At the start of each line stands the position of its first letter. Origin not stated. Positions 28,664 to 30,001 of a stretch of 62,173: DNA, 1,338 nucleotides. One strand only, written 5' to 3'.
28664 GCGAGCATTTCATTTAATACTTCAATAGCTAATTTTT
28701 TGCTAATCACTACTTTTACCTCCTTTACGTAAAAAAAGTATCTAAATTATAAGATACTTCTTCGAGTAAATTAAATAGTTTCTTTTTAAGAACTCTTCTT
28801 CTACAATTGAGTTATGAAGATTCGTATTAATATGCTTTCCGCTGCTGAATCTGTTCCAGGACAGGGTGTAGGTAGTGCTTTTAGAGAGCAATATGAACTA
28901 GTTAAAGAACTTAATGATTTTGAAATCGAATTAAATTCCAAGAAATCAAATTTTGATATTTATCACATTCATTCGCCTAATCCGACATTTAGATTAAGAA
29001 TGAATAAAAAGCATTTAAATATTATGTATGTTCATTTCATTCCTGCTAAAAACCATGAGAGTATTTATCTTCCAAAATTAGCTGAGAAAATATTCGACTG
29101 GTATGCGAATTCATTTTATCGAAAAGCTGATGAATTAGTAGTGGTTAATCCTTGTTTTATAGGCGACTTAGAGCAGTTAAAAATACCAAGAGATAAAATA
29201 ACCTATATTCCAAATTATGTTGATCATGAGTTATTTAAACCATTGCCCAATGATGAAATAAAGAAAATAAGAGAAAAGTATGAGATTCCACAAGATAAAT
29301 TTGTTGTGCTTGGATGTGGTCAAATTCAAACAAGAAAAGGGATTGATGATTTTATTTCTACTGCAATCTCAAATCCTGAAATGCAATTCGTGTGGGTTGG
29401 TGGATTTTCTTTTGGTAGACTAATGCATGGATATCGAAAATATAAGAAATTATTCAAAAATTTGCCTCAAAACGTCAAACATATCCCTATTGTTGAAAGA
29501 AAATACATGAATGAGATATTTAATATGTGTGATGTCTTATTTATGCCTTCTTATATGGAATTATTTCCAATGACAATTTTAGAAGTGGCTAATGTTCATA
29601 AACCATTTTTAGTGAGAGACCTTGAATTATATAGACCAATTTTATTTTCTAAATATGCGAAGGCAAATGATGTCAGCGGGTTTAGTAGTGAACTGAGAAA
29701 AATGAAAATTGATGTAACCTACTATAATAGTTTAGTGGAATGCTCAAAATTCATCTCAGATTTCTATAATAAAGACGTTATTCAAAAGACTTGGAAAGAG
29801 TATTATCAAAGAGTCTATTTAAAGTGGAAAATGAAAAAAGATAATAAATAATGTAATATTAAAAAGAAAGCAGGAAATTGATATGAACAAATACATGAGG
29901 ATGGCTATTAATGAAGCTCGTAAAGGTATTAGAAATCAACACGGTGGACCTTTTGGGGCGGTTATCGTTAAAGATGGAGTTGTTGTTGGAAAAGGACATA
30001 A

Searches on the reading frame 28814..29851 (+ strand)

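Call 83: search_protein_families(library=pfam, proteins=[window:28814-29851:+], max_evalue=0.00001)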
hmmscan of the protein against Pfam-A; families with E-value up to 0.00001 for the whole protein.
window:28814-29851:+ (345 aa): 4 families
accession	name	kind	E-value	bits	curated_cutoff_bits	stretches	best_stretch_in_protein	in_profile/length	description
PF00534.26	Glycos_transf_1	-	1.8e-13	50.9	26.4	1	149-272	2-126/172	Glycosyl transferases group 1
PF13439.12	Glyco_transf_4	-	5.2e-11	43.3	28.5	1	43-139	69-169/170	Glycosyltransferase Family 4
PF13692.12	Glyco_trans_1_4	-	5.3e-07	30.4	27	1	164-270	3-108/142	Glycosyl transferases group 1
PF13579.12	Glyco_trans_4_4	-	6.3e-07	30.3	29.7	1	43-134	68-157/158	Glycosyl transferase 4-like domain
